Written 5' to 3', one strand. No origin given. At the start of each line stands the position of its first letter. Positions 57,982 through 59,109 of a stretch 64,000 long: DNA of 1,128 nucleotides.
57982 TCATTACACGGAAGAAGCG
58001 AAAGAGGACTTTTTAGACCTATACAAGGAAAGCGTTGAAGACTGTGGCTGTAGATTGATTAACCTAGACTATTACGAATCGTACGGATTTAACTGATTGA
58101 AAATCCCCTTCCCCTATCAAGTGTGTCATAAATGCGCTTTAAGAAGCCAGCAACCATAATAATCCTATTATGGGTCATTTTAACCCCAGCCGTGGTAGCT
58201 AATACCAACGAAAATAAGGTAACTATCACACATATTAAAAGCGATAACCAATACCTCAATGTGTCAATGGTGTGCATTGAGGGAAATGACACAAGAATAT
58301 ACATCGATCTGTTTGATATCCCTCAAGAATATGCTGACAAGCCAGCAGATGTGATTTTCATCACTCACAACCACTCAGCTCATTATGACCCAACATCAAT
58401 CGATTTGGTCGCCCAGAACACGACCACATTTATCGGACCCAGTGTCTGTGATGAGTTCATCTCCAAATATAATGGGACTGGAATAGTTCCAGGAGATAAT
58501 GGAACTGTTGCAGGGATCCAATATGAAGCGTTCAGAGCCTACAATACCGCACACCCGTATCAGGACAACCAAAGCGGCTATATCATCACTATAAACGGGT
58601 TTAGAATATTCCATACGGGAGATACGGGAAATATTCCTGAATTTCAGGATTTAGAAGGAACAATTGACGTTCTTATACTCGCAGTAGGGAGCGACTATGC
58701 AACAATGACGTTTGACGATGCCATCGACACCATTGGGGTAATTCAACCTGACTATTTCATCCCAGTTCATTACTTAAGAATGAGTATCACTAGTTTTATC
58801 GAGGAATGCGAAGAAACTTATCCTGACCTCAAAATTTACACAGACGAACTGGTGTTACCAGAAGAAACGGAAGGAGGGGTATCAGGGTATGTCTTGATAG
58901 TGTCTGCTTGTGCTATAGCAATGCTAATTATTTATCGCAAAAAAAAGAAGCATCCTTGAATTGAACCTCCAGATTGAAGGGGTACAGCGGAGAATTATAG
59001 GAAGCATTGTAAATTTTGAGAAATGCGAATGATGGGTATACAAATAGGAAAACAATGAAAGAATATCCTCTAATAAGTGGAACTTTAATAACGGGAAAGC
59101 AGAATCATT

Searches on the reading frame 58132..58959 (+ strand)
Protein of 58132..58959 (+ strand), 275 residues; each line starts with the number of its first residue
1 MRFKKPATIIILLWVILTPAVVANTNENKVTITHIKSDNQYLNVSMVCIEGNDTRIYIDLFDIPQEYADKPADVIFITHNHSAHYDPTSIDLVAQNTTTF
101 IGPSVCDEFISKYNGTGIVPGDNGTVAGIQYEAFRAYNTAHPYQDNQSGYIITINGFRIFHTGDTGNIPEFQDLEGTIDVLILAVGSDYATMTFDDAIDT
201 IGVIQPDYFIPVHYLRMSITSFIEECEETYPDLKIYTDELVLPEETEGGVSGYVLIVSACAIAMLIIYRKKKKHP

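Call 3: search_protein_families(library=pfam, proteins=[window:58132-58959:+], max_evalue=0.1)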
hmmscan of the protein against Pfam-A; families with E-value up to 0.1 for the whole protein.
window:58132-58959:+ (275 aa): 2 families
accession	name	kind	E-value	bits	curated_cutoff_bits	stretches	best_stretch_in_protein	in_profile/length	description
PF13483.12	Lactamase_B_3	-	8.9e-22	78.2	24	1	40-213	3-160/160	Beta-lactamase superfamily domain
PF12706.13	Lactamase_B_2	-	2.3e-11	44.1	27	1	70-214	29-200/200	Beta-lactamase superfamily domain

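Call 4: search_protein_families(library=ncbifam, proteins=[window:58132-58959:+], max_evalue=0.1)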
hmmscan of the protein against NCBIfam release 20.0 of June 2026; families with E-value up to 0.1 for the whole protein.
window:58132-58959:+ (275 aa): 4 families
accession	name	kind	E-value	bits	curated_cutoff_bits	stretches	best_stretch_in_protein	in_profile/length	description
NF001911.0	PRK00685.1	equivalog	5.1e-14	52.3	144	1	40-215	4-195/228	metal-dependent hydrolase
NF008688.0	PRK11709.1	equivalog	0.00025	20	306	1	66-137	104-183/355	L-ascorbate 6-phosphate lactonase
NF005230.0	PRK06731.1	equivalog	0.0092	15.2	553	1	175-267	163-254/281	flagellar biosynthesis regulator FlhF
NF033507.3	Loki-CTERM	subfamily_domain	0.0096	16.2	19.9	1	254-274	8-27/27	Loki-CTERM sorting domain-containing protein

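Call 8: find_homologous_proteins(query=window:58132-58959:+, max_evalue=0.00001)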
Query window:58132-58959:+ (275 aa): 15 proteins with E <= 0.00001 among 347 candidates.
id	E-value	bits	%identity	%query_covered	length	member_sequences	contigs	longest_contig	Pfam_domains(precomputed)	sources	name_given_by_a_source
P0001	2.1e-182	623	100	100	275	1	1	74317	PF12706.14,PF13483.13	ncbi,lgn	ncbi:MAG: MBL fold metallo-hydrolase [Promethearchaeota archaeon]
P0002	1.5e-141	489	82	93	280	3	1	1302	PF12706.14,PF13483.13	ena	-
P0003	4.6e-140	484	78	100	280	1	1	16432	PF12706.14,PF13483.13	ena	-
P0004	7.5e-140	483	78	100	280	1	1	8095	PF12706.14,PF13483.13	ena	-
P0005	8.3e-125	434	71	99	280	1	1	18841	PF12706.14,PF13483.13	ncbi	ncbi:MAG: MBL fold metallo-hydrolase [Candidatus Hodarchaeota archaeon]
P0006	1.0e-123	430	71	99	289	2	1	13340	PF12706.14,PF13483.13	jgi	-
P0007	1.3e-122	427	72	98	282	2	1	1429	PF12706.14,PF13483.13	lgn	-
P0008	2.7e-122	426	70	99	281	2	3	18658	PF12706.14,PF13483.13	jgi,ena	-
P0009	6.1e-119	415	75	91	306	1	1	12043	PF12706.14,PF13483.13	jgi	jgi:L-ascorbate metabolism protein UlaG (beta-lactamase superfamily)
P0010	2.4e-115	403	65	99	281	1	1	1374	PF12706.14,PF13483.13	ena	-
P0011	2.9e-114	399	69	92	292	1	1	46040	PF12706.14,PF13483.13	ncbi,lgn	ncbi:MAG: MBL fold metallo-hydrolase [Candidatus Thorarchaeota archaeon]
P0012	4.8e-109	382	75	79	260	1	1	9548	PF12706.14,PF13483.13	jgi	jgi:L-ascorbate metabolism protein UlaG (beta-lactamase superfamily)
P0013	2.9e-106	373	74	82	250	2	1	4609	PF12706.14,PF13483.13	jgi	jgi:L-ascorbate metabolism protein UlaG (beta-lactamase superfamily)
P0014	3.7e-31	127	38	67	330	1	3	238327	PF12706.14,PF13483.13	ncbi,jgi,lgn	-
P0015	9.8e-19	86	46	33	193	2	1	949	PF12706.14,PF13483.13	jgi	jgi:hypothetical protein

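Call 9: search_solved_structures(query=window:58132-58959:+, max_evalue=0.01, show_alignments=3)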
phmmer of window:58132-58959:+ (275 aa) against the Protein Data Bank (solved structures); distinct sequences matched with E-value up to 0.01: 6.
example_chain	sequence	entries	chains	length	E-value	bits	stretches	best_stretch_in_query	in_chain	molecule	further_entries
3kl7_A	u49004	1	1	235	1.3e-19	74.2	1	32-229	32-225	Putative metal-dependent hydrolase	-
3x2y_A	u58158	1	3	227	9e-12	48.5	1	42-217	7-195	UPF0173 metal-dependent hydrolase TM_1162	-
3x2z_A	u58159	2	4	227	1.6e-11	47.7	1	72-216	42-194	UPF0173 metal-dependent hydrolase TM_1162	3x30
7e3v_A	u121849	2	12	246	1.9e-11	47.5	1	44-224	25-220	UPF0173 metal-dependent hydrolase C7P97_11315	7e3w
3x2x_A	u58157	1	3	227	2.9e-10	43.6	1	142-217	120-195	UPF0173 metal-dependent hydrolase TM_1162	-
6hrg_A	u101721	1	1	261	0.001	22.1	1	72-215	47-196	UPF0173 metal-dependent hydrolase Igni_1254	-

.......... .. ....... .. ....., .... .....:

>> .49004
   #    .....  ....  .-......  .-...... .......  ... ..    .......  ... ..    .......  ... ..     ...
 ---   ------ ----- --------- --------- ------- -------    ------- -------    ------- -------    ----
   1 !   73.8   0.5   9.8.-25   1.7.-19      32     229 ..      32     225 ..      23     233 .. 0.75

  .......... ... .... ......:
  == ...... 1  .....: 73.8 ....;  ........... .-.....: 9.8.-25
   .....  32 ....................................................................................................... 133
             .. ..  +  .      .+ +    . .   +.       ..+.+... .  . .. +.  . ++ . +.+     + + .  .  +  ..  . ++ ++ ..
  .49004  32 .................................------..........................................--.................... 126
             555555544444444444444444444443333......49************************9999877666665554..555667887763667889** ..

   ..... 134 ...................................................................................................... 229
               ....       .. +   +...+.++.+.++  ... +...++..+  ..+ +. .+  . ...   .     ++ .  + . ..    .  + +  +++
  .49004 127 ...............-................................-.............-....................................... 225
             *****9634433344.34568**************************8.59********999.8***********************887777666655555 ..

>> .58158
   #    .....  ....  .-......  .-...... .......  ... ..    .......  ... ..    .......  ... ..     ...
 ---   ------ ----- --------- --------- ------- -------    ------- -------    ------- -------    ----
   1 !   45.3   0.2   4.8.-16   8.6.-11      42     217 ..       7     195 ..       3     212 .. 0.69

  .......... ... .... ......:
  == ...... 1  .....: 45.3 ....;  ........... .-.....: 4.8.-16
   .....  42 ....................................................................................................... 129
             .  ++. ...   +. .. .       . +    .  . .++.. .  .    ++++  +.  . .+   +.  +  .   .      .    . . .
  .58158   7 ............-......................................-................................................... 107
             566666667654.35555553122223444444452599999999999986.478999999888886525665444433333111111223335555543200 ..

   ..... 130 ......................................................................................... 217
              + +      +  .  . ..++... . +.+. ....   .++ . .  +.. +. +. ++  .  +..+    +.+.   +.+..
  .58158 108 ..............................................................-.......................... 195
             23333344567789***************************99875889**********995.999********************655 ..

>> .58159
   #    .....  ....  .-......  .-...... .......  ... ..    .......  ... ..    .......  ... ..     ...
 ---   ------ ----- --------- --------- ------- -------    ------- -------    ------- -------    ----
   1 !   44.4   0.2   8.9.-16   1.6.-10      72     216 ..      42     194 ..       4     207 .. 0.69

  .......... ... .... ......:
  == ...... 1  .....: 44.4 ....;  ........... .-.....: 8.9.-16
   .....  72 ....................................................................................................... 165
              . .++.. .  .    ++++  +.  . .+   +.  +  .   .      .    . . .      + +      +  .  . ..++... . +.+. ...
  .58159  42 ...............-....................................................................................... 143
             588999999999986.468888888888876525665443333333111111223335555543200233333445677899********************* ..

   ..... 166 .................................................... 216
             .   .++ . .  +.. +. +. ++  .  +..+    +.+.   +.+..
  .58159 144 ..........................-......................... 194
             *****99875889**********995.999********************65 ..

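Call 13: find_encoding_contigs(protein=P0011, flank=8000, max_places=3)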
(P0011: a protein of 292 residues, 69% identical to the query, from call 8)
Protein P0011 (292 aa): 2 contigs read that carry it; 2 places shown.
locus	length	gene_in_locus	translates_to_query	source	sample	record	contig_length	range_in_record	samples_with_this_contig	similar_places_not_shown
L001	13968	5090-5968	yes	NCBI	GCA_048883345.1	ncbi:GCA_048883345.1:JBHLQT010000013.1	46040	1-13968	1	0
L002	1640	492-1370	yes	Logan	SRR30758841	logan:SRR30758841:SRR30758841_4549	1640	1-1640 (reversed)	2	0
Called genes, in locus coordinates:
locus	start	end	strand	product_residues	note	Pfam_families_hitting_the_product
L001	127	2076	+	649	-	PF20434:BD-FAE, PF00561:Abhydrolase_1 (faint), PF12146:Hydrolase_4 (faint), PF00326:Peptidase_S9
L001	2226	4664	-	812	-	PF25788:Ig_Rha78A_N (faint), PF24421:Ig_J (faint)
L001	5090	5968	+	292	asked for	PF13483:Lactamase_B_3, PF12706:Lactamase_B_2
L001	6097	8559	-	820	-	PF21471:Reelin_subrepeat-B (faint), PF25788:Ig_Rha78A_N (faint)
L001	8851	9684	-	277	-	PF14329:DUF4386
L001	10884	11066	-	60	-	-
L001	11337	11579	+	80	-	PF00240:ubiquitin, PF11976:Rad60-SLD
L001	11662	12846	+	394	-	PF00376:MerR, PF12728:HTH_17 (weak), PF13411:MerR_1, PF00899:ThiF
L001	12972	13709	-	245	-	PF10571:UPF0547 (weak), PF04893:Yip1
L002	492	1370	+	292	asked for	PF13483:Lactamase_B_3, PF12706:Lactamase_B_2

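Call 14: find_encoding_contigs(protein=P0005, flank=8000, max_places=3)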
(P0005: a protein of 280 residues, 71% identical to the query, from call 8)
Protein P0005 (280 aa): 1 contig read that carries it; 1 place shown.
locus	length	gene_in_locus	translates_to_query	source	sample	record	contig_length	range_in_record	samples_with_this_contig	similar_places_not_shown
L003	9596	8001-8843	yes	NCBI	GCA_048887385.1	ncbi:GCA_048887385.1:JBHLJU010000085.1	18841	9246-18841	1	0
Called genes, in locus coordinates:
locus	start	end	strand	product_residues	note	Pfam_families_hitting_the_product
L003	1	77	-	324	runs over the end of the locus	PF00535:Glycos_transf_2, PF10111:Glyco_tranf_2_2, PF13641:Glyco_tranf_2_3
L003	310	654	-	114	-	PF08241:Methyltransf_11, PF13649:Methyltransf_25, PF13847:Methyltransf_31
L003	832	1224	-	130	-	PF04138:GtrA_DPMS_TM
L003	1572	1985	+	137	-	-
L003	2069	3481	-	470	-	PF00144:Beta-lactamase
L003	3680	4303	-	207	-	PF00071:Ras, PF08477:Roc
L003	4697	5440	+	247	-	PF08713:DNA_alkylation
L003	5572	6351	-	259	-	PF02517:Rce1-like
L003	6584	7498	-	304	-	PF00296:Bac_luciferase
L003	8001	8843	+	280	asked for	PF13483:Lactamase_B_3, PF12706:Lactamase_B_2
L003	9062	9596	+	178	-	?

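Call 15: find_encoding_contigs(protein=P0008, flank=8000, max_places=3)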
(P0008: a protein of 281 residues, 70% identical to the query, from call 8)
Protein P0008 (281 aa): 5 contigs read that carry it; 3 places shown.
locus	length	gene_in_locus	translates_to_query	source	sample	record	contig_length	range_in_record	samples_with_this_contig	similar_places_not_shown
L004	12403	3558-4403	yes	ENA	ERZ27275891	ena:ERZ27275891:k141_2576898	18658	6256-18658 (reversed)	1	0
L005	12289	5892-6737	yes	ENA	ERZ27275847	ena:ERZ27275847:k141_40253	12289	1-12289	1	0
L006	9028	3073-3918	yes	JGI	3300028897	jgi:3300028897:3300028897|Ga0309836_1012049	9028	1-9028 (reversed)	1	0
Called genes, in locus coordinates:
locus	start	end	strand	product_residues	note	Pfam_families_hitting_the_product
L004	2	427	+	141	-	?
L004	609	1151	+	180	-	-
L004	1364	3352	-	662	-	PF13176:TPR_7 (faint), PF13428:TPR_14 (faint), PF13424:TPR_12, PF17874:TPR_MalT, PF13424:TPR_12, PF17874:TPR_MalT, PF10602:RPN7 (weak), PF00515:TPR_1 (weak), +8 more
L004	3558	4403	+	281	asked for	PF13483:Lactamase_B_3, PF12706:Lactamase_B_2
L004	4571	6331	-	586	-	PF00501:AMP-binding, PF13193:AMP-binding_C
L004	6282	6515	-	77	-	-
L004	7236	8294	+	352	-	PF08309:LVIVD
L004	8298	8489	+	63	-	-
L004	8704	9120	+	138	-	-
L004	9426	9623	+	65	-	PF10047:DUF2281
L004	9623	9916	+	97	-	PF01850:PIN (weak)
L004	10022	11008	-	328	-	PF08100:Dimerisation (weak), PF00891:Methyltransf_2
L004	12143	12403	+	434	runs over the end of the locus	PF00144:Beta-lactamase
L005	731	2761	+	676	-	PF00082:Peptidase_S8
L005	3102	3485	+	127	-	-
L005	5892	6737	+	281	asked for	PF13483:Lactamase_B_3, PF12706:Lactamase_B_2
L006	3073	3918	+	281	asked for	PF13483:Lactamase_B_3, PF12706:Lactamase_B_2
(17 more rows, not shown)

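Call 16: find_encoding_contigs(protein=P0003, flank=8000, max_places=3)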
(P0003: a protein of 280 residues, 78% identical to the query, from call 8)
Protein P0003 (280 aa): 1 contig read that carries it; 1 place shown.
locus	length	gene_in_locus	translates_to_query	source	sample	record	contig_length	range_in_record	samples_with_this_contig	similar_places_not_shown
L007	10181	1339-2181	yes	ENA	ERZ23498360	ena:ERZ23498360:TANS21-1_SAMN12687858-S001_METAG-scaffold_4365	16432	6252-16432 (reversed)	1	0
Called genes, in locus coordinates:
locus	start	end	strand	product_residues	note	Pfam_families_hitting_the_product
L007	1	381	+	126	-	?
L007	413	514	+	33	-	-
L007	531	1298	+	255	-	PF12706:Lactamase_B_2, PF13483:Lactamase_B_3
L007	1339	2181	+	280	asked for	PF13483:Lactamase_B_3, PF12706:Lactamase_B_2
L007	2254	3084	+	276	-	PF02517:Rce1-like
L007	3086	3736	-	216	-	PF13483:Lactamase_B_3, PF12706:Lactamase_B_2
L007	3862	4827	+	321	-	-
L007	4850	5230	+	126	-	PF01842:ACT, PF13291:ACT_4 (faint), PF19571:ACT_8 (weak), PF22190:TTHA0829-like_ACT (faint), PF22629:ACT_AHAS_ss (faint)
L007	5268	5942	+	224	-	PF00857:Isochorismatase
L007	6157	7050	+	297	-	PF14196:ATC_hydrolase (weak)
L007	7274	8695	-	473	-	PF02040:ArsB, PF03600:CitMHS, PF00939:Na_sulph_symp (weak)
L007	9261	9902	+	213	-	-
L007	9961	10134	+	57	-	-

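Call 17: find_encoding_contigs(protein=P0004, flank=8000, max_places=3)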
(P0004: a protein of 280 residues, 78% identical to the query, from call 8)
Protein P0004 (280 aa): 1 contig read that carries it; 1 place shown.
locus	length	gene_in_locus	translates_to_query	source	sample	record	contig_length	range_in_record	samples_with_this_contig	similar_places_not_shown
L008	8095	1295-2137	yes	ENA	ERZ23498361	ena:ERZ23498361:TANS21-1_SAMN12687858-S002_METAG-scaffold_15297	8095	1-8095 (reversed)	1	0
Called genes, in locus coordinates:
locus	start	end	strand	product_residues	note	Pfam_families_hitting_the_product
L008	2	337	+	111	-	?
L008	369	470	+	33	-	-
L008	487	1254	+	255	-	PF12706:Lactamase_B_2, PF13483:Lactamase_B_3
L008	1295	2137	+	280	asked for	PF13483:Lactamase_B_3, PF12706:Lactamase_B_2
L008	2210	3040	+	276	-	PF02517:Rce1-like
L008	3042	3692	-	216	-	PF13483:Lactamase_B_3, PF12706:Lactamase_B_2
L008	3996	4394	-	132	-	-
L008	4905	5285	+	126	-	PF01842:ACT, PF13291:ACT_4 (faint), PF19571:ACT_8 (weak), PF22190:TTHA0829-like_ACT (faint), PF22629:ACT_AHAS_ss (faint)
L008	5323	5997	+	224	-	PF00857:Isochorismatase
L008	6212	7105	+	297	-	PF14196:ATC_hydrolase (faint)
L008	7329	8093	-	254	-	?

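Call 18: find_encoding_contigs(protein=P0014, flank=8000, max_places=3)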
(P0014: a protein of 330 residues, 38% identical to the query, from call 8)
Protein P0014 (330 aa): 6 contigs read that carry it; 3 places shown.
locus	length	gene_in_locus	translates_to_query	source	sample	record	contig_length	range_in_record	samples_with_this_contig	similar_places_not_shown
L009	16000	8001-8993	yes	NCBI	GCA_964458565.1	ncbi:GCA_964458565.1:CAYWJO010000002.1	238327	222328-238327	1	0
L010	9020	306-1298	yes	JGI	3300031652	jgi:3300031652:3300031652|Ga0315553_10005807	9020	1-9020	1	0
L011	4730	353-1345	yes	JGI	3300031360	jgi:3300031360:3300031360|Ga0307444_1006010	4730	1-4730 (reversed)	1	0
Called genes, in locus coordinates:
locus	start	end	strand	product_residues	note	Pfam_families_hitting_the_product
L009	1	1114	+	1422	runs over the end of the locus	PF13517:FG-GAP_3 (weak), PF13570:Beta-prop_ACSF4, PF13360:PQQ_2 (weak), PF13570:Beta-prop_ACSF4, PF13360:PQQ_2 (weak), PF13570:Beta-prop_ACSF4, PF13360:PQQ_2, PF13517:FG-GAP_3, +7 more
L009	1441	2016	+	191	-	-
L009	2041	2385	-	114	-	-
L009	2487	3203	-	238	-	PF03358:FMN_red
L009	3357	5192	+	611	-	PF13229:Beta_helix, PF05048:NosD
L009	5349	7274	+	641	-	PF05048:NosD, PF13229:Beta_helix, PF05048:NosD, PF13229:Beta_helix (weak), PF05048:NosD, PF13229:Beta_helix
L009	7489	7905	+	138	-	-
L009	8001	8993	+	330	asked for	PF12706:Lactamase_B_2, PF13483:Lactamase_B_3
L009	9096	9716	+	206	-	PF00730:HhH-GPD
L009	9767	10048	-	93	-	-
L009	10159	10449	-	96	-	PF01022:HTH_5 (weak), PF13412:HTH_24 (faint)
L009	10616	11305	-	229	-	PF26351:DUF8091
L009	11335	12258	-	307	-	PF00756:Esterase (weak), PF10503:Esterase_PHB (faint)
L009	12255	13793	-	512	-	-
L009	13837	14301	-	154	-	PF00583:Acetyltransf_1, PF13673:Acetyltransf_10 (faint), PF13508:Acetyltransf_7, PF08445:FR47 (weak)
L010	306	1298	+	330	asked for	PF12706:Lactamase_B_2, PF13483:Lactamase_B_3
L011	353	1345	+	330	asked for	PF12706:Lactamase_B_2, PF13483:Lactamase_B_3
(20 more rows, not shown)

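Call 26: search_protein_families(library=pfam, proteins=[L007:2200-3084:+, L007:3862-4827:+, L004:7236-8294:+], max_evalue=0.1)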
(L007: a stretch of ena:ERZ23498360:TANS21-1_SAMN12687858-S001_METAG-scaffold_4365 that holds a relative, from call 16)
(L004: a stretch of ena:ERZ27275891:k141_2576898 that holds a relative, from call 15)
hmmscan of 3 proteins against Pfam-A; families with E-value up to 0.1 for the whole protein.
L007:2200-3084:+ (294 aa): 4 families
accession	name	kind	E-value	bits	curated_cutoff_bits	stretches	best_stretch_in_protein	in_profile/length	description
PF02517.21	Rce1-like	-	1.6e-19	70.4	22.4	1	154-249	5-92/93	Type II CAAX prenyl endopeptidase Rce1-like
PF23478.1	YKL104W-A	-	0.0042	17.7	27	1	176-213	30-68/84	YKL104W-A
PF20563.3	DUF6773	-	0.032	14.5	27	1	11-91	75-151/163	Family of unknown function (DUF6773)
PF02544.21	Steroid_dh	-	0.043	14.2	22.6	1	113-243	4-126/150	3-oxo-5-alpha-steroid 4-dehydrogenase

L007:3862-4827:+ (321 aa): 1 family
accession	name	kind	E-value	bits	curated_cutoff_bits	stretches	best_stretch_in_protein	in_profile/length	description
PF12715.13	Abhydrolase_7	-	0.016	14.9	21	1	7-57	24-74/388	Abhydrolase family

L004:7236-8294:+ (352 aa): 3 families
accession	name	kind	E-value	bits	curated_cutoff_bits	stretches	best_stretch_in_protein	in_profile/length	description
PF08309.17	LVIVD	-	2.5e-34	116.8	20.2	5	172-199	14-41/42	LVIVD repeat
PF05694.17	SBP56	-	0.0013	18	34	0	206-240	310-344/453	56kDa selenium binding protein (SBP56)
PF24817.1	WD40_WDHD1_1st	-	0.087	12.4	109.9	0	203-273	88-159/291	WDHD1 first WD40 domain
